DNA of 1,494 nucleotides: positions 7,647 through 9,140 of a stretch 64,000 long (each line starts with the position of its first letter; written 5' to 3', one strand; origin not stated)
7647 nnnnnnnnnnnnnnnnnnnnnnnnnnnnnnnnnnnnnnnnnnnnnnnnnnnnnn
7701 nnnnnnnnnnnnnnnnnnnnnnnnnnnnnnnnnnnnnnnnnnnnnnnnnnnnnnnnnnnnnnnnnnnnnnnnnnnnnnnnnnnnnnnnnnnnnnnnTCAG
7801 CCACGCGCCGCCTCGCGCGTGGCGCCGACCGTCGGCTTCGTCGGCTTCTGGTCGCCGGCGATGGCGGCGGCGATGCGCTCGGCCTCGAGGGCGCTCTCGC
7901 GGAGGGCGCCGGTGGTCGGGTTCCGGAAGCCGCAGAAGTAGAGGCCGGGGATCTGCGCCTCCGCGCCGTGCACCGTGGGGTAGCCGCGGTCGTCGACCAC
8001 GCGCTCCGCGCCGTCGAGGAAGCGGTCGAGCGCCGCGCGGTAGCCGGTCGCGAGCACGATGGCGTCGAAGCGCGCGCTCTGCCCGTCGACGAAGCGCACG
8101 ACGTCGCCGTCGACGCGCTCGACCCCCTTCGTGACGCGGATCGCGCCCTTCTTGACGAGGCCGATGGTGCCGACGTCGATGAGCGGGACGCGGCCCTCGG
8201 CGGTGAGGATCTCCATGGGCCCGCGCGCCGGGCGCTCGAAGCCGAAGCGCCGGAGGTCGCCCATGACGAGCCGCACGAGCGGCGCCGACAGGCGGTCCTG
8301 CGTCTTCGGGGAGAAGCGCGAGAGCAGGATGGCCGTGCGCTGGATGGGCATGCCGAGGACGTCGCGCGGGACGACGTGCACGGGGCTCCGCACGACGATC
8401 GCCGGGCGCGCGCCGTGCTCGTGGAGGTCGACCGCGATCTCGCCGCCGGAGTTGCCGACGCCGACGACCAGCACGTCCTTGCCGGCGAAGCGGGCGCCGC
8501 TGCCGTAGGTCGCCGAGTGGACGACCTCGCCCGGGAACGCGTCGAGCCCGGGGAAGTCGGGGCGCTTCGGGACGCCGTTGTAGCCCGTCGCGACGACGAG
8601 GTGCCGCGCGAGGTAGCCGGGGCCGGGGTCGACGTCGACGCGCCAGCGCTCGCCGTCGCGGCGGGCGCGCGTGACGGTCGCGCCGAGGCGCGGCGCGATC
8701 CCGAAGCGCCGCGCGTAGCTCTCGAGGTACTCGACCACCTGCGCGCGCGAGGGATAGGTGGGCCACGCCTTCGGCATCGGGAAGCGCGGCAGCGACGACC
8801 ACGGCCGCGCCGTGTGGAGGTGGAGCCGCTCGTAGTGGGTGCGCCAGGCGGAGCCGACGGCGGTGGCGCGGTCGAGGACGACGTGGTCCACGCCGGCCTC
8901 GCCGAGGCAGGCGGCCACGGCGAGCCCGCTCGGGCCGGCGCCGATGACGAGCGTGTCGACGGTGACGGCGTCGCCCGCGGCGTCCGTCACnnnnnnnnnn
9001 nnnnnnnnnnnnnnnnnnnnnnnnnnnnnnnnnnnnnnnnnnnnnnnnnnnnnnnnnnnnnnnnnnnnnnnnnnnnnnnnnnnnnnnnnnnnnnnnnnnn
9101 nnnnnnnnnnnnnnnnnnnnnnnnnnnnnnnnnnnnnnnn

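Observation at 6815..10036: Translationally coupled three-gene oxidative tailoring operon: SAM methyltransferase - FMO - Rieske oxygenase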

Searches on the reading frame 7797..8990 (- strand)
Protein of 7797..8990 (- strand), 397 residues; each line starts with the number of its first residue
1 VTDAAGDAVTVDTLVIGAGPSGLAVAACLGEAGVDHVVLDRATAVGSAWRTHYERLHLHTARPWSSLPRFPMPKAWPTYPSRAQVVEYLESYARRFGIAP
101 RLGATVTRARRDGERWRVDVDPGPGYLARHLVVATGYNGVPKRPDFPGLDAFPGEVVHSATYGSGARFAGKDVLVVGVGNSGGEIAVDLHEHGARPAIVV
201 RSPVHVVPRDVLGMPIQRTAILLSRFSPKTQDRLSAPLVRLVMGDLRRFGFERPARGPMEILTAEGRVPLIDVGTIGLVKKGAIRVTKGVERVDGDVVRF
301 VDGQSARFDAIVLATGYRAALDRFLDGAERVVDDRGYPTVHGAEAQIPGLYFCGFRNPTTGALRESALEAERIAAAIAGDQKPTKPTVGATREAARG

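Call 7: search_protein_families(library=pfam, proteins=[window:7797-8990:-], max_evalue=0.01)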
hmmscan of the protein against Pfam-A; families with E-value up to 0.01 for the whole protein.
window:7797-8990:- (397 aa): 14 families
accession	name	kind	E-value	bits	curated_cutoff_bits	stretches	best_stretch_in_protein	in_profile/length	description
PF13738.12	Pyr_redox_3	-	2.1e-31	109.8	30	1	14-202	1-196/305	Pyridine nucleotide-disulphide oxidoreductase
PF00743.25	FMO-like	-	9e-26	90.8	22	1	15-373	6-388/532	Flavin-binding monooxygenase-like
PF07992.20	Pyr_redox_2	-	4.1e-15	56.4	26.1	1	12-203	2-175/291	Pyridine nucleotide-disulphide oxidoreductase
PF13434.12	Lys_Orn_oxgnase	-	7.7e-14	52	21.3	1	78-232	90-244/339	L-lysine 6-monooxygenase/L-ornithine 5-monooxygenase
PF01494.25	FAD_binding_3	-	2.8e-08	33.8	22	1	11-44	2-35/349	FAD binding domain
PF01266.30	DAO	-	1.1e-07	32.2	27.9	1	12-50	1-41/353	FAD dependent oxidoreductase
PF03486.20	HI0933_like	-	3.1e-07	30.6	50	0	12-47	2-37/244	HI0933-like protein Rossmann domain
PF13454.12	NAD_binding_9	-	2.5e-06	28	21.8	0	15-58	2-50/155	FAD-NAD(P)-binding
PF00070.33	Pyr_redox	-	7.2e-06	26.9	22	0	173-203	2-32/82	Pyridine nucleotide-disulphide oxidoreductase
PF01946.23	Thi4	-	4.8e-05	23.1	26.2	1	8-47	15-55/235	Thi4 family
PF13450.12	NAD_binding_8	-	8.8e-05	23.1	21.9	1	15-52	1-38/68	NAD(P)-binding Rossmann-like domain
PF02558.23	ApbA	-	0.00013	22.1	22.2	0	173-206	1-33/150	Ketopantoate reductase PanE/ApbA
PF01488.26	Shikimate_DH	-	0.0021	18.6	24.3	0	167-201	9-44/138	Shikimate / quinate 5-dehydrogenase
PF21799.2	MurD-like_N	-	0.0062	17.2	27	0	13-43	3-33/88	Mur ligase MurD-like, N-terminal domain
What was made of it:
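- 7797..8990 (-): Class B flavin-containing monooxygenase, YUCCA-like/type II, 397 aa. Pfam Pyr_redox_3 109.8 bits and FMO-like 90.8 bits (call 7).
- On Class B flavin-containing monooxygenase (FMO): PF00743 scores 90.8 bits against 22 (call 7).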

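Call 10: search_protein_families(library=ncbifam, proteins=[window:7797-8990:-], max_evalue=0.01)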
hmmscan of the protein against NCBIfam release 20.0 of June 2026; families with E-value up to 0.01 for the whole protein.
window:7797-8990:- (397 aa): 57 families (the best 25 are shown)
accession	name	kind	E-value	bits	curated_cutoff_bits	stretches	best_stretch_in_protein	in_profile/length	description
NF040505.1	ArsO_flavin_mono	equivalog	1e-50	173.1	425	2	11-215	1-204/346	ArsO family NAD(P)H-dependent flavin-containing monooxygenase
TIGR04046.1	MSMEG_0569_nitr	hypoth_equivalog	1.4e-25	90.1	498.35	1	12-200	2-191/400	MSMEG_0569 family flavin-dependent oxidoreductase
TIGR04018.1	Bthiol_YpdA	hypoth_equivalog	6.7e-23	81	339.9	1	12-202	1-184/316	YpdA family putative bacillithiol disulfide reductase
NF058570.1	trimeth_mono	equivalog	3.9e-21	75.7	675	2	77-199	92-223/443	trimethylamine monooxygenase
NF045818.1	Neo-PentlctneDsynPtlE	equivalog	1.4e-11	43.3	1100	1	10-210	48-266/587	neopentalenolactone/pentalenolactone D synthase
TIGR01292.1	TRX_reduct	equivalog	1.5e-10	40.4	343.45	1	12-202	2-173/300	thioredoxin-disulfide reductase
TIGR03143.1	AhpF_homolog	hypoth_equivalog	1.2e-08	34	687.65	1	126-205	101-178/555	putative alkyl hydroperoxide reductase F subunit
NF004780.0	PRK06126.1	subfamily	6.6e-08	31.3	445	1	8-43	6-41/552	hypothetical protein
TIGR02032.1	GG-red-SF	subfamily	1.3e-07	31.6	158.8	1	12-46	2-36/297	geranylgeranyl reductase family protein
TIGR03140.1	AhpF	equivalog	5.5e-07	28.5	502.9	1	88-189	272-371/515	alkyl hydroperoxide reductase subunit F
NF004832.0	PRK06184.1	subfamily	2.8e-06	26.4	476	1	9-45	5-41/506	hypothetical protein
TIGR00292.1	TIGR00292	equivalog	2.9e-06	26.7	148.3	1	7-47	18-58/254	sulfide-dependent adenosine diphosphate thiazole synthase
TIGR00275.1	TIGR00275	subfamily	3e-06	26.3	183.8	0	75-142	98-164/401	aminoacetone oxidase family FAD-binding enzyme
NF004831.0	PRK06183.1-5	equivalog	5.7e-06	25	546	1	10-45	8-43/568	bifunctional 3-(3-hydroxy-phenyl)propionate/3-hydroxycinnamic acid hydroxylase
NF006593.0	PRK09126.1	equivalog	9.8e-06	24.7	420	1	10-43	4-37/393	5-demethoxyubiquinol-8 5-hydroxylase UbiM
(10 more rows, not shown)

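Call 12: search_solved_structures(query=window:7797-8990:-, max_evalue=0.001)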
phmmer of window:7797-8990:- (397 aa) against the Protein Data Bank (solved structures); distinct sequences matched with E-value up to 0.001: 83 (the best 60 are shown).
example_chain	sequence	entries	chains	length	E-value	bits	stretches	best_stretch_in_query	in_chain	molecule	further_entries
8z12_A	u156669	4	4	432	1.7e-43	152.8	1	14-379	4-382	Flavin-dependent monooxygenase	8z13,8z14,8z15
8z17_A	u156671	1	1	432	3.3e-43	151.9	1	14-379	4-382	Flavin-dependent monooxygenase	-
8z16_A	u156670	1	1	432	6.2e-43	151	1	14-379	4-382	Flavin-dependent monooxygenase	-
4a9w_A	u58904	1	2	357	7.1e-38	134.3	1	10-198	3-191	MONOOXYGENASE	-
4c5o_A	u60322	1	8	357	7.9e-38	134.2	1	10-192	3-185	FLAVIN MONOOXYGENASE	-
4usq_A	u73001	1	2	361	2e-33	119.6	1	7-216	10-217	PYRIDINE NUCLEOTIDE-DISULFIDE OXIDOREDUCTASE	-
4usr_A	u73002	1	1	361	3.9e-30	108.8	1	11-215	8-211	MONOOXYGENASE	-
8acs_A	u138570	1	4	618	1.3e-29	107.1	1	14-212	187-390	FAD-dependent oxidoreductase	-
7al4_D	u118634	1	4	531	1.6e-23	87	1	14-333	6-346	Ancestral Flavin-containing monooxygenase 1 (mammalian)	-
6era_A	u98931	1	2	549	2.6e-23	86.3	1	9-209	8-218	Cyclohexanone monooxygenase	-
6er9_A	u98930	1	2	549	2.8e-23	86.3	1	9-209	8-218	Cyclohexanone monooxygenase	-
6sek_A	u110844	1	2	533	3.7e-23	85.8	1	14-367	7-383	Ancestral Flavin-containing monooxygenase 5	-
6sem_B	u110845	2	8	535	2e-22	83.4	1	14-327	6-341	Ancestral Flavin-containing monooxygenase (FMO) 2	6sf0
4rg3_A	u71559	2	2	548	1e-21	81.1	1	8-209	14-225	Cyclohexanone monooxygenase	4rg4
3gwd_A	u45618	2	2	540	1.1e-21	81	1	9-209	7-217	Cyclohexanone monooxygenase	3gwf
5ygq_A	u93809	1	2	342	4.9e-11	45.9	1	8-191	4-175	Ferredoxin--NADP reductase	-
2zbw_A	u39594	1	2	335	5.8e-11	45.7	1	11-203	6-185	Thioredoxin reductase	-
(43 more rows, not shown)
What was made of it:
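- The FMO also gives weak matches to thioredoxin-reductase-like ferredoxin-NADP reductases (5ygq, 2zbw, E about 5e-11; call 12).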
